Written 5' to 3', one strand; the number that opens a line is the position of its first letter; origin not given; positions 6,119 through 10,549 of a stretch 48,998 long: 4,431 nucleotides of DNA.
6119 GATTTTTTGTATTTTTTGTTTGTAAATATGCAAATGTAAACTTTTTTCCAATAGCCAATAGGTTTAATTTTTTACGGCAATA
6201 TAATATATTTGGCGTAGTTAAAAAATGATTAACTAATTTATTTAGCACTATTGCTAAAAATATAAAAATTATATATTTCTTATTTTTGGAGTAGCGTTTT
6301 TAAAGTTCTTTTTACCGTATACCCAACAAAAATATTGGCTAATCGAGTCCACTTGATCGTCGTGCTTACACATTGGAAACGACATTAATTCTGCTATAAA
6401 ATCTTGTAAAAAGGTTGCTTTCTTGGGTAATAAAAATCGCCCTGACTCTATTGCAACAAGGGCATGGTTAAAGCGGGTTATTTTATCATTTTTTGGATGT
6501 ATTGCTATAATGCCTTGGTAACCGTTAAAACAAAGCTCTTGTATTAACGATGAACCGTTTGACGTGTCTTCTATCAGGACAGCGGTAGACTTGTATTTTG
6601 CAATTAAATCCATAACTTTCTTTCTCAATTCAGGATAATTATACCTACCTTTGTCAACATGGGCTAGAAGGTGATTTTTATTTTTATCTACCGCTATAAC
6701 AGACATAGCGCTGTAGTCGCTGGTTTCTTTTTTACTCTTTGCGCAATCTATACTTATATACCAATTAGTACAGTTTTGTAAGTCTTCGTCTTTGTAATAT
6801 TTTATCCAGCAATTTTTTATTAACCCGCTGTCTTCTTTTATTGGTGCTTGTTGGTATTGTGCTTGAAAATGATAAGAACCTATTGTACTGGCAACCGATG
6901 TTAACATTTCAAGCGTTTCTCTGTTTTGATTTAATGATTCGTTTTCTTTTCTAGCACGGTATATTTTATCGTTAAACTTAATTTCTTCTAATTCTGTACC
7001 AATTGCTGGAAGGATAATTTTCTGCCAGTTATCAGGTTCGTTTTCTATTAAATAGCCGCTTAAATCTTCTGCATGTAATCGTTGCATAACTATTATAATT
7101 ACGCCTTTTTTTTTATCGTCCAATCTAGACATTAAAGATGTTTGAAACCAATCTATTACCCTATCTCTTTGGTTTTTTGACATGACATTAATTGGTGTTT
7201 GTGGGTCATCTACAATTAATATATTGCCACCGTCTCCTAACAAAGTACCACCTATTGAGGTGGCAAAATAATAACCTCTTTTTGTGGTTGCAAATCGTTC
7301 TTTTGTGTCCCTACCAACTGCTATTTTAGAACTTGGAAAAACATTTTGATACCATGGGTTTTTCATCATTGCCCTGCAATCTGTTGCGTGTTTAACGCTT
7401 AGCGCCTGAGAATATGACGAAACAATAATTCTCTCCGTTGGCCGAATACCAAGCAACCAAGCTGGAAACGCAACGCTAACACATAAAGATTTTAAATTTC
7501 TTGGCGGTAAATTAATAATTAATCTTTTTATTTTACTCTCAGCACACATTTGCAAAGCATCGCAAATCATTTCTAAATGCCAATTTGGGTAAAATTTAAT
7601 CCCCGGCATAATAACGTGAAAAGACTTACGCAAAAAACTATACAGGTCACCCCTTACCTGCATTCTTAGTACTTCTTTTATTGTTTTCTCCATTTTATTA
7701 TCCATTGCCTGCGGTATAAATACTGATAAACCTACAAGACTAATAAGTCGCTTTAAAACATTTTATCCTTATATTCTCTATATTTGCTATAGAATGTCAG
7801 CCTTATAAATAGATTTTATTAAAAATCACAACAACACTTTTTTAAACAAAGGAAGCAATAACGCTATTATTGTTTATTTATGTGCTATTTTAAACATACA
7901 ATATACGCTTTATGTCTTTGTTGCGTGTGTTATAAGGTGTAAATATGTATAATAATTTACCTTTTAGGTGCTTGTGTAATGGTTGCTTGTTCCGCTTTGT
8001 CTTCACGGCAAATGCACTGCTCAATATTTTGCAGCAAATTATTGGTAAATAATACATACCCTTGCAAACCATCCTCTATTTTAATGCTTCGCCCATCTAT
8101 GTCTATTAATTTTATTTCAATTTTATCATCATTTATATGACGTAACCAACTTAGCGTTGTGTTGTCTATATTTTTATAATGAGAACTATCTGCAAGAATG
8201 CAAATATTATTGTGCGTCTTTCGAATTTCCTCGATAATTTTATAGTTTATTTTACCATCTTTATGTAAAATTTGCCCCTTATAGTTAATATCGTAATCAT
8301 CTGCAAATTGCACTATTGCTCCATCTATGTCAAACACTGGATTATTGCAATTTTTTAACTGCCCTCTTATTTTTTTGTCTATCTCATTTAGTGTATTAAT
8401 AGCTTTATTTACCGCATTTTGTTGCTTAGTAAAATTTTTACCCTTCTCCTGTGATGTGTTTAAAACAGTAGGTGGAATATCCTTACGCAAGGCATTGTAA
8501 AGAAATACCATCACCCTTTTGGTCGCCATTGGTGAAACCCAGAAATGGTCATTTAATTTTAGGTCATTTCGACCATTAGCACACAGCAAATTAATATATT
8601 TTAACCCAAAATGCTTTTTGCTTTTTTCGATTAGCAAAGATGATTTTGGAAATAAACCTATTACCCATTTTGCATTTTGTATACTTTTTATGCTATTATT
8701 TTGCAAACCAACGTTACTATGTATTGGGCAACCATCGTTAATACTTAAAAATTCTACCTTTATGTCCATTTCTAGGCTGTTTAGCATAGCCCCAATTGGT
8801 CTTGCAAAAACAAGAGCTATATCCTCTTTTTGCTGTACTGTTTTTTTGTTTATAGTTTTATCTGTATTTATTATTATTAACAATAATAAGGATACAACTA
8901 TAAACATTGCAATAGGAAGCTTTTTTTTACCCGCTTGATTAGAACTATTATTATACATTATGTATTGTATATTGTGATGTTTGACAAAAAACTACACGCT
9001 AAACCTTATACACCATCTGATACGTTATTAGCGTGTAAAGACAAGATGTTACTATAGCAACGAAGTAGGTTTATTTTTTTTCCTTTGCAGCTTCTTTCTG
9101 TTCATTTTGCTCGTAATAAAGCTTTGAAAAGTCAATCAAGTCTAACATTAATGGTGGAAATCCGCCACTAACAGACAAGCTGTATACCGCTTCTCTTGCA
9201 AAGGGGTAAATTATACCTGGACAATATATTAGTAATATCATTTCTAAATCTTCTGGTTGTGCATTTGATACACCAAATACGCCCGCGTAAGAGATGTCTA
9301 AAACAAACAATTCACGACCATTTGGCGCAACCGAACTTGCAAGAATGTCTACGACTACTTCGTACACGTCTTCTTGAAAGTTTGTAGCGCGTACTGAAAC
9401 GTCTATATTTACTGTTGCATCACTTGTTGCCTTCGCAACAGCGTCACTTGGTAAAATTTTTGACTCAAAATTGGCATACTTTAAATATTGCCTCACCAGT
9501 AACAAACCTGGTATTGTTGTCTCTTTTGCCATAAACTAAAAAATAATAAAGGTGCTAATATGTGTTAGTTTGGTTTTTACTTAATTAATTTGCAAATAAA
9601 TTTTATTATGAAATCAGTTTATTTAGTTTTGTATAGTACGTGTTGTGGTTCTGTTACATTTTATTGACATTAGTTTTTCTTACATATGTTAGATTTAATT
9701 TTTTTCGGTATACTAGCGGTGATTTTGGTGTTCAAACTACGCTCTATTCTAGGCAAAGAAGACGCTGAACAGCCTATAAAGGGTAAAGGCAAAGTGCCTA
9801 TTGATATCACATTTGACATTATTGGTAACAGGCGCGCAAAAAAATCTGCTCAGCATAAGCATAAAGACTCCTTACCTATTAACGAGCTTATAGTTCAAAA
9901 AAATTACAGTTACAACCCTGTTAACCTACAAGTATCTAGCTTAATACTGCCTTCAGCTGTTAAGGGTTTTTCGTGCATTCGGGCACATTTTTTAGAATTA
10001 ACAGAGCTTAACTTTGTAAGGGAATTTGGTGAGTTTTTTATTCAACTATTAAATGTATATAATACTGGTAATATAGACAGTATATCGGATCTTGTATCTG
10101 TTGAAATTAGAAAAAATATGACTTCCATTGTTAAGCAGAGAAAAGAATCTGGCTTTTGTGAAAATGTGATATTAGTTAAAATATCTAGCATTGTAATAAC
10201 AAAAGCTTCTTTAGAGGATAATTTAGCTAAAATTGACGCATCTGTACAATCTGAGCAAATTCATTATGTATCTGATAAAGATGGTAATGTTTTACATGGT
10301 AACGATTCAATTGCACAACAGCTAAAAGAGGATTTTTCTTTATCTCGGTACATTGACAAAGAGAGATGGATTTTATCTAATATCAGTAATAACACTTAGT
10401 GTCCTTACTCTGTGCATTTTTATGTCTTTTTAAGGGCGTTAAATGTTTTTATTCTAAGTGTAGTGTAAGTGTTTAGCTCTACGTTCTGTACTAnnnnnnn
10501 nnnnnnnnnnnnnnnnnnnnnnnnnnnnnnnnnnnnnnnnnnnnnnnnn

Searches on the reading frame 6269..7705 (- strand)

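Call 66: search_protein_families(library=pfam, proteins=[window:6269-7705:-], max_evalue=0.00001)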
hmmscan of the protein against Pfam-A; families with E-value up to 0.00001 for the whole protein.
window:6269-7705:- (478 aa): 1 family
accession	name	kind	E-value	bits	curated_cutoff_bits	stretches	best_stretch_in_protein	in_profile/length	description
PF17289.8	Terminase_6C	-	2.9e-16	60.3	22.6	1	317-458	1-151/155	Terminase RNaseH-like domain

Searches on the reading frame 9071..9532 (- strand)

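Call 66: search_protein_families(library=pfam, proteins=[window:9071-9532:-], max_evalue=0.00001)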
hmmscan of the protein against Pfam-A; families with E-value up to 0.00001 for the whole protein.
window:9071-9532:- (153 aa): 1 family
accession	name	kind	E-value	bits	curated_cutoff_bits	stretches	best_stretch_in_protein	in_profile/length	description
PF02556.19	SecB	-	2e-33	115.7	26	1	7-145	5-140/141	Preprotein translocase subunit SecB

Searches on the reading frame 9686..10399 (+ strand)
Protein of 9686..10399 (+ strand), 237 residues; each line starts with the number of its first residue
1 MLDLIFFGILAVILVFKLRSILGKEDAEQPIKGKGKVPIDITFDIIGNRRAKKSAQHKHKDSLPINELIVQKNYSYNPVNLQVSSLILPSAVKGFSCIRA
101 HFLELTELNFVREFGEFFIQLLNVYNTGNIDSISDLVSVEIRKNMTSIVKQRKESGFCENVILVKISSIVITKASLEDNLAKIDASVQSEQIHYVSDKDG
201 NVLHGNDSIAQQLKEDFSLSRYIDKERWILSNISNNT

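Call 66: search_protein_families(library=pfam, proteins=[window:9686-10399:+], max_evalue=0.00001)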
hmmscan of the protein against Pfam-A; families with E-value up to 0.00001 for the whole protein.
window:9686-10399:+ (237 aa): 1 family
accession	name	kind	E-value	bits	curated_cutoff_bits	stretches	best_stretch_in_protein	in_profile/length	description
PF04280.21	Tim44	-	3.6e-17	63.3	29.6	1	109-233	19-145/147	Tim44-like domain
